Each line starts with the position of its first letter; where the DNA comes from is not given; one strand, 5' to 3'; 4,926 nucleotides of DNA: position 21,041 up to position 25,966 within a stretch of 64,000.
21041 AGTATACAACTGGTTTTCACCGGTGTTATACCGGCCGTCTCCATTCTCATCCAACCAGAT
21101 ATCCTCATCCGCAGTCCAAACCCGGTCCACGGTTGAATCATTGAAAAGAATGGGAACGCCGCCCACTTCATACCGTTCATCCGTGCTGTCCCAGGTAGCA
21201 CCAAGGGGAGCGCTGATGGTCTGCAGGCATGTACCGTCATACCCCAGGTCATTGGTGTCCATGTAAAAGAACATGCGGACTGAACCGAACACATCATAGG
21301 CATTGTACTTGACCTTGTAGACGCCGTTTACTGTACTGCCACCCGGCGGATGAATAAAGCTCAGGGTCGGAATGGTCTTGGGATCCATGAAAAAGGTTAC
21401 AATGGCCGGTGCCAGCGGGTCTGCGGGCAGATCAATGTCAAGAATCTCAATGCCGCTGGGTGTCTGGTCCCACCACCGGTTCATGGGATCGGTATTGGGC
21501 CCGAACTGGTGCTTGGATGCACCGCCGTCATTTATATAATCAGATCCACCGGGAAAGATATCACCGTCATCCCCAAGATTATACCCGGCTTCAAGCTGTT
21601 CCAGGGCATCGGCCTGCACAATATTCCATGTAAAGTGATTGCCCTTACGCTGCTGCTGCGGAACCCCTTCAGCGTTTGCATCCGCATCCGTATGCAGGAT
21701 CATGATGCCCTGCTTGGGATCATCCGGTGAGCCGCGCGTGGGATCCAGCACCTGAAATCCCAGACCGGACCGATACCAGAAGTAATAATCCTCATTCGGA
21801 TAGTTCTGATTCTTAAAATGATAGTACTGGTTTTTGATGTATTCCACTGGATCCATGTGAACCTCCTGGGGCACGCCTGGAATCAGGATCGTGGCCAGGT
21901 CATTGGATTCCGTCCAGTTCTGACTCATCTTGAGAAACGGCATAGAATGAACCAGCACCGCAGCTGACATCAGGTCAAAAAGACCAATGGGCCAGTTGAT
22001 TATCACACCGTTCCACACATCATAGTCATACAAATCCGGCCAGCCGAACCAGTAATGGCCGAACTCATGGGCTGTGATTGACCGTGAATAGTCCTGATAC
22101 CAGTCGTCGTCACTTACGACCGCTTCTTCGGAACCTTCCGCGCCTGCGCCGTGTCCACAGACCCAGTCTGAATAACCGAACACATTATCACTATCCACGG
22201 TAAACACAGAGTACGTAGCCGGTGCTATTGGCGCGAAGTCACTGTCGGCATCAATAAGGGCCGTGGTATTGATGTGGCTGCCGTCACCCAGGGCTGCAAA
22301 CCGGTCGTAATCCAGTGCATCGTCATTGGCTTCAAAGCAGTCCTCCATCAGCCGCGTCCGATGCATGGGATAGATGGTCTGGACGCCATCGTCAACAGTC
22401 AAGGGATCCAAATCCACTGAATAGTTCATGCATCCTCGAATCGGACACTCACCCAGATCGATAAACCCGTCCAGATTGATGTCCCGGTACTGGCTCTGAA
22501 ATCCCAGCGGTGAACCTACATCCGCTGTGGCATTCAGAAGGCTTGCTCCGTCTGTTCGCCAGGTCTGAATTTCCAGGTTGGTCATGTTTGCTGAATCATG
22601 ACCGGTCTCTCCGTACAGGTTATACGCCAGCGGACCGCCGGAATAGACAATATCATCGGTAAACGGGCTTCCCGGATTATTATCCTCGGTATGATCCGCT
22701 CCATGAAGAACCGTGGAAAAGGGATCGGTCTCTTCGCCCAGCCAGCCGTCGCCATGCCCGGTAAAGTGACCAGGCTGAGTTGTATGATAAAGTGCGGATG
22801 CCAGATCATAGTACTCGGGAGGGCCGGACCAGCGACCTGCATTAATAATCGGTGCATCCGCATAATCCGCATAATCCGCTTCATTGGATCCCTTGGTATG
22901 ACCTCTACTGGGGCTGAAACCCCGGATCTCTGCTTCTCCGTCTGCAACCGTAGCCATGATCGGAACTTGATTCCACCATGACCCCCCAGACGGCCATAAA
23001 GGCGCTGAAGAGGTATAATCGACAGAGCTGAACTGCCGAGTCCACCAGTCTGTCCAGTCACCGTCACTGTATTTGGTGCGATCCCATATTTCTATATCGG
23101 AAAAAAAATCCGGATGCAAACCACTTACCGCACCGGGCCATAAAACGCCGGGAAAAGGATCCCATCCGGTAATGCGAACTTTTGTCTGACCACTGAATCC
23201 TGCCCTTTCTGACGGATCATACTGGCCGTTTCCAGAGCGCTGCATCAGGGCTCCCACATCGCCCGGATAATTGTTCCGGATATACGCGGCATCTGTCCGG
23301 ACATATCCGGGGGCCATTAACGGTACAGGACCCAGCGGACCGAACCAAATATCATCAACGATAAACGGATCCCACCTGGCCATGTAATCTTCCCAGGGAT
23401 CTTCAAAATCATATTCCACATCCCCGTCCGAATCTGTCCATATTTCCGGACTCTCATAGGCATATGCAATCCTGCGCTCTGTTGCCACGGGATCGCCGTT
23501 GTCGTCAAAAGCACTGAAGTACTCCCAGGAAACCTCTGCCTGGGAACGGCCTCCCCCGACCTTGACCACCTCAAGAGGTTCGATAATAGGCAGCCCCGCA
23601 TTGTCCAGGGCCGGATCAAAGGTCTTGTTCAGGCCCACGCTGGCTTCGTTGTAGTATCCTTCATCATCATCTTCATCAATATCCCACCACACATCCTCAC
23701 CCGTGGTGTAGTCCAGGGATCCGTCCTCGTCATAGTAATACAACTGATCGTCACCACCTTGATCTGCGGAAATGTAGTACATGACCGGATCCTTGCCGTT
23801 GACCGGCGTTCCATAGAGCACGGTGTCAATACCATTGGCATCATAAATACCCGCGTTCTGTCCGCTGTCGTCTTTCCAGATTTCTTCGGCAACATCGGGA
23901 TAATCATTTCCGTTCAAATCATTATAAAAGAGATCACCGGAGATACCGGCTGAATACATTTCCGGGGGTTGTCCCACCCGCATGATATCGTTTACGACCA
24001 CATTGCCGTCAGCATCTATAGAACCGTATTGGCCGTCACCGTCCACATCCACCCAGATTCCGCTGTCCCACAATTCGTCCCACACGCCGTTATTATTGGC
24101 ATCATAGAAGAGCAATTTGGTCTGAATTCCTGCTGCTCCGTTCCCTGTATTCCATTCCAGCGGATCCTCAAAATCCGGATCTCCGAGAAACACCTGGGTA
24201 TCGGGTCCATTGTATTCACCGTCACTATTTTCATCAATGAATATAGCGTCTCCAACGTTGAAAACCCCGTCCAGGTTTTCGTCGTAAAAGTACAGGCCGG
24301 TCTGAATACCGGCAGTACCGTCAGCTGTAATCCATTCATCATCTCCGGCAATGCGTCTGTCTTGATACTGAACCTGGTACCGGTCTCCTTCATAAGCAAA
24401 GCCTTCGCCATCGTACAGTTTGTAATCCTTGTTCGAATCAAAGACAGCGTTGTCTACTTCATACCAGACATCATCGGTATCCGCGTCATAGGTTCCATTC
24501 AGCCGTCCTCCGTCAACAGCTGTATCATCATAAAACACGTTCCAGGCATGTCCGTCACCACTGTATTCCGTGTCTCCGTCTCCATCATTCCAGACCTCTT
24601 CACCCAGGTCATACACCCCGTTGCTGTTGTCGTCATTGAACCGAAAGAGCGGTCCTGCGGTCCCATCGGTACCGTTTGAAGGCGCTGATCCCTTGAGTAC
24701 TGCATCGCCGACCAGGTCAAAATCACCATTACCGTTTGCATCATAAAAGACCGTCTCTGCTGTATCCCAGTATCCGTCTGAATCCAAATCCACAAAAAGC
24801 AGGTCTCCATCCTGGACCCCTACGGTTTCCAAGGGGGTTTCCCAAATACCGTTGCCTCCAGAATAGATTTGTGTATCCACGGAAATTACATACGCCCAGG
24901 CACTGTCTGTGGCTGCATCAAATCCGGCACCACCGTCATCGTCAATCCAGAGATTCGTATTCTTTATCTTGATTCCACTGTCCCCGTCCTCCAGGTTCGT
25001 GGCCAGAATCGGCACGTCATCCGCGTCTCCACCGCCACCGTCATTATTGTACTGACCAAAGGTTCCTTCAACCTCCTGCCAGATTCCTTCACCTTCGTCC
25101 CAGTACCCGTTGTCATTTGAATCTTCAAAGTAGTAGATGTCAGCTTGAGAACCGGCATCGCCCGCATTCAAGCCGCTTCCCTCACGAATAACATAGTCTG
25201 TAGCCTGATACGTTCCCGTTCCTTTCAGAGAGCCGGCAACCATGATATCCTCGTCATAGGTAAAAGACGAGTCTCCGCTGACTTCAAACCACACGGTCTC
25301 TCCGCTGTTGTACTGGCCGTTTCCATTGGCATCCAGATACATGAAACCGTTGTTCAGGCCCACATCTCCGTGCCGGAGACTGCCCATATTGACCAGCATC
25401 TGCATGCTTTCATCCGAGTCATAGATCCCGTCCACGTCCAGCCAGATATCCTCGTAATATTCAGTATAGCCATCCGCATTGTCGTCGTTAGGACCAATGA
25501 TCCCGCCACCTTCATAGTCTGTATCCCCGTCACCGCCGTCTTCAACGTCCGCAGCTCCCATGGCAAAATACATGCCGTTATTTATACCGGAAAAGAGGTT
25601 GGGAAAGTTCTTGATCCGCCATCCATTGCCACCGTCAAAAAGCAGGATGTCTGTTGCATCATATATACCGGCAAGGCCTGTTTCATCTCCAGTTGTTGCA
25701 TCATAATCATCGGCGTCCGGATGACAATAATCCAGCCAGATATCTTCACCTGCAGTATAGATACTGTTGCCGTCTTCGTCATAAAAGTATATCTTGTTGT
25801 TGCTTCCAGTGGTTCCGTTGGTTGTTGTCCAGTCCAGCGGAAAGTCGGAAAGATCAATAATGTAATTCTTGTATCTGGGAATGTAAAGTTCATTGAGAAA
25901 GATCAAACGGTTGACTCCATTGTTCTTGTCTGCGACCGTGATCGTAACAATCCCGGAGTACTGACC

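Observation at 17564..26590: Giant 3008-aa secreted protein with an M6 (InhA-like) metalloprotease domain apparently split by about 1400 aa of inserted repeats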

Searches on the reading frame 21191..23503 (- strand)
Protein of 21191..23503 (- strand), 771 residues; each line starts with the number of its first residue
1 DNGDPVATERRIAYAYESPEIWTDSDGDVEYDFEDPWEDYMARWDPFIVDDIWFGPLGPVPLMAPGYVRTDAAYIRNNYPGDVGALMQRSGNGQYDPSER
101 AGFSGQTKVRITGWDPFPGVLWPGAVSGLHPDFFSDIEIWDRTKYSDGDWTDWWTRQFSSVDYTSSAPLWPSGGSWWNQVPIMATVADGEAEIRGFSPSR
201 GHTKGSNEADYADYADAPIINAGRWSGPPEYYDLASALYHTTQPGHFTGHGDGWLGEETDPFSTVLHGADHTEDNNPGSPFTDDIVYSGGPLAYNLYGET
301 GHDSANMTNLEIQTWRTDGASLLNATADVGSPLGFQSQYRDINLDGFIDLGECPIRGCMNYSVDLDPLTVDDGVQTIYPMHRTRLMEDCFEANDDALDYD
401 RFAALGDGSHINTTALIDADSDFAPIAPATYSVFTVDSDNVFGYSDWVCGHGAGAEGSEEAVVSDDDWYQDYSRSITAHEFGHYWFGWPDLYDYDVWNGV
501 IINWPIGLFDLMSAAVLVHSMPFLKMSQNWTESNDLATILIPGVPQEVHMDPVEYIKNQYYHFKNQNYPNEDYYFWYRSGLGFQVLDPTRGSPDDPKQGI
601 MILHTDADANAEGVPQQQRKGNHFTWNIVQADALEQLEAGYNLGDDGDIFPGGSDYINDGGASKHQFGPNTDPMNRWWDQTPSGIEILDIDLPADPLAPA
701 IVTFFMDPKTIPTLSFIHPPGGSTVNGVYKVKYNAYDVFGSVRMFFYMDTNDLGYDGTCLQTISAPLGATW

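Call 21: find_homologous_proteins(query=A2, max_evalue=0.001)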
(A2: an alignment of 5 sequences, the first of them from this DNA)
Query A2 (5 sequences) (771 aa, profile of the alignment): 14 proteins with E <= 0.001 among 8000 candidates.
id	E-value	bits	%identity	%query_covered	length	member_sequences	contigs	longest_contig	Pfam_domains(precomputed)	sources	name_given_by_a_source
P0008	1.0e-189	651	31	96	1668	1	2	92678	PF02412.24,PF00801.27,PF18911.7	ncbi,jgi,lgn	ncbi:MAG: thrombospondin type 3 repeat-containing protein [Phycisphaerae bacterium]|jgi:hypothetical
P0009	3.4e-186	639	35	55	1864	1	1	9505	PF02412.24,PF18911.7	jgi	jgi:hypothetical protein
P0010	3.5e-149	517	33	97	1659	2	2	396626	PF21027.4,PF22352.3,PF00801.27,PF17963.8,PF18911.7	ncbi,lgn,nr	ncbi:MAG: hypothetical protein CHACPFDD_02358 [Phycisphaerae bacterium]|nr:hypothetical protein [Phy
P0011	9.0e-142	492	32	94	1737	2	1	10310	PF21027.4,PF22352.3,PF00801.27,PF18911.7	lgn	-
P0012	2.1e-135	471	29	94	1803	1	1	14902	PF02412.24,PF00801.27,PF18911.7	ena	-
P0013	6.1e-130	453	30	89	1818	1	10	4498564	PF02412.24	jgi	jgi:hypothetical protein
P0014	1.6e-119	419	29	93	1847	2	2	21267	PF22352.3,PF00801.27,PF18911.7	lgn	-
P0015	1.3e-12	65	25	36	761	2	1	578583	PF05547.18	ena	-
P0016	1.6e-9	55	26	30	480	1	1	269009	PF05547.18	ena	-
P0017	1.6e-9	55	26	29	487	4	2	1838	PF05547.18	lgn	-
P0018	1.4e-8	52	26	29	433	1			PF05547.18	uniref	uniref:Peptidase M6-like domain-containing protein n=1 Tax=Physcomitrium patens TaxID=3218 RepID=A0A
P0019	6.1e-8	50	27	30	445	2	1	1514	PF05547.18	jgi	jgi:M6 family metalloprotease-like protein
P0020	8.2e-8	49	24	44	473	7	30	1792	PF05547.18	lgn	-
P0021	9.2e-7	46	26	23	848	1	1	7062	PF05547.18,PF13860.13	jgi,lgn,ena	-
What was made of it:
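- Core profile A2 retrieves PF05547 proteins at E 1e-12 to 9e-7 (call 21).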

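Call 82: search_protein_families(library=ncbifam, proteins=[P0010, P0013, P0014], max_evalue=1)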
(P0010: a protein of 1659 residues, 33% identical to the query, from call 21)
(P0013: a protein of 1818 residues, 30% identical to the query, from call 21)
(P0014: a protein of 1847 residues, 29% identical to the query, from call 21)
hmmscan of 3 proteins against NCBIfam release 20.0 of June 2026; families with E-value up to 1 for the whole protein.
P0010 (1659 aa): 4 families
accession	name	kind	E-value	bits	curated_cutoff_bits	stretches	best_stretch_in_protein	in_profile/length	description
TIGR03296.1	M6dom_TIGR03296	domain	9.1e-14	52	110.8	2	775-847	171-240/286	M6 family metalloprotease domain-containing protein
TIGR00864.1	PCC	subfamily_domain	6.9e-13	45.9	1861.4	3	1448-1504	1075-1128/2700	polycystin cation channel protein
NF058578.1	CPR_pilus_PamR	equivalog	7.2e-07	28.3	300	2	1261-1313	185-239/297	pilus system RbmA-like protein PamR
TIGR04534.2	ELWxxDGT_rpt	domain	0.77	9.9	65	1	1135-1170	8-43/47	ELWxxDGT repeat protein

P0013 (1818 aa): 3 families
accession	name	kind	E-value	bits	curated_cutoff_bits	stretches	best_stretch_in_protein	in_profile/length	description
NF047638.1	throspo3_MtsC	equivalog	3.3e-91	306.3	350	4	1432-1632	65-265/428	cell-cell cohesion MYXO-CTERM protein MtsC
NF045500.1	Omp28_seleno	equivalog_domain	7.7e-60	203.2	200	10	1390-1432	268-309/377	Omp28-related selenoprotein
TIGR03296.1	M6dom_TIGR03296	domain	2.4e-05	24.4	110.8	2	742-807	167-237/286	M6 family metalloprotease domain-containing protein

P0014 (1847 aa): 5 families
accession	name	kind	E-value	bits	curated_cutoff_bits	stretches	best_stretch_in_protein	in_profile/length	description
TIGR00864.1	PCC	subfamily_domain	3.4e-20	70.2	1861.4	4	1575-1688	1023-1126/2700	polycystin cation channel protein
NF038112.1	myxo_dep_M36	subfamily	4.1e-18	64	1500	1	1420-1840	1185-1601/1604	myxosortase-dependent M36 family metallopeptidase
TIGR03296.1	M6dom_TIGR03296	domain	1.2e-12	48.3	110.8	2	965-1031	172-239/286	M6 family metalloprotease domain-containing protein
NF058578.1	CPR_pilus_PamR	equivalog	3.6e-07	29.3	300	3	1721-1799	177-245/297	pilus system RbmA-like protein PamR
NF033932.1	LapB_rpt_80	domain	0.008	16.4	45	0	1675-1705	1-34/83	LapB repeat-containing protein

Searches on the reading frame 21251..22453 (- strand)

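Call 8: search_protein_families(library=pfam, proteins=[window:21251-22453:-], max_evalue=10)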
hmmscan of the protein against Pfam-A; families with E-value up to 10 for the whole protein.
seq(401 aa): 1 family
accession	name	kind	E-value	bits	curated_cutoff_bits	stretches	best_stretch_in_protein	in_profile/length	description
PF21087.2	Glyco_hydro_134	-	0.063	14.1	27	1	86-121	87-122/148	Glycosyl hydrolase family 134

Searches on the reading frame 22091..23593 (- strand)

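Call 8: search_protein_families(library=pfam, proteins=[window:22091-23593:-], max_evalue=10)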
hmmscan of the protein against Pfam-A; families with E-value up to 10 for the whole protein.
seq(501 aa): 1 family
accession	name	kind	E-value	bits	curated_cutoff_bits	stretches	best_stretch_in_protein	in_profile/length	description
PF21087.2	Glyco_hydro_134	-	0.11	13.3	27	1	466-500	87-121/148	Glycosyl hydrolase family 134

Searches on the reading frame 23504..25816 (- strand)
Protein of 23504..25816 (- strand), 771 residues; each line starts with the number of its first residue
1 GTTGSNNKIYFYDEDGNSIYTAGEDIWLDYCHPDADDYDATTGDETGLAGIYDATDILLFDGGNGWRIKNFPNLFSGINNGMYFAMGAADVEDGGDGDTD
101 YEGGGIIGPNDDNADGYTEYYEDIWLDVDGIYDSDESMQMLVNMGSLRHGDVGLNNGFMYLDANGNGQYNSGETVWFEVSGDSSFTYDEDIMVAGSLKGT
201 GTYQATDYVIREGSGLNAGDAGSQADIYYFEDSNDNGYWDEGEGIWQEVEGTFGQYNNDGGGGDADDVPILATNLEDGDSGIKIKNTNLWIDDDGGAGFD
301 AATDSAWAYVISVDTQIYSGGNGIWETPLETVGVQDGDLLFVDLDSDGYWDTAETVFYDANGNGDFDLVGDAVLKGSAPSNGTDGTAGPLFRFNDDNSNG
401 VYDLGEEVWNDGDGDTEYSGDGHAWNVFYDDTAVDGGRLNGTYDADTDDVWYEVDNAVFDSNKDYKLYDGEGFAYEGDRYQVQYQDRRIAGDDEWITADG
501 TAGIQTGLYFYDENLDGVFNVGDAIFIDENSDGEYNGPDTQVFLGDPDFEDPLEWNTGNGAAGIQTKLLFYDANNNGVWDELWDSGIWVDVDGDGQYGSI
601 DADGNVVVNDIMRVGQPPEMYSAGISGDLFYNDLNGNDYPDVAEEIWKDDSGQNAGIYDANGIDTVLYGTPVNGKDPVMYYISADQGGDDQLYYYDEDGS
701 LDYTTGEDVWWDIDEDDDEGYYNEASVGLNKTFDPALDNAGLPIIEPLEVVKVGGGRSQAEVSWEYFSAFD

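Call 86: search_protein_families(library=pfam, proteins=[window:23504-25816:-], max_evalue=10)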
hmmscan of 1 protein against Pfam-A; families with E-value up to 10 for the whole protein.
window:23504-25816:- (771 aa): 0 families
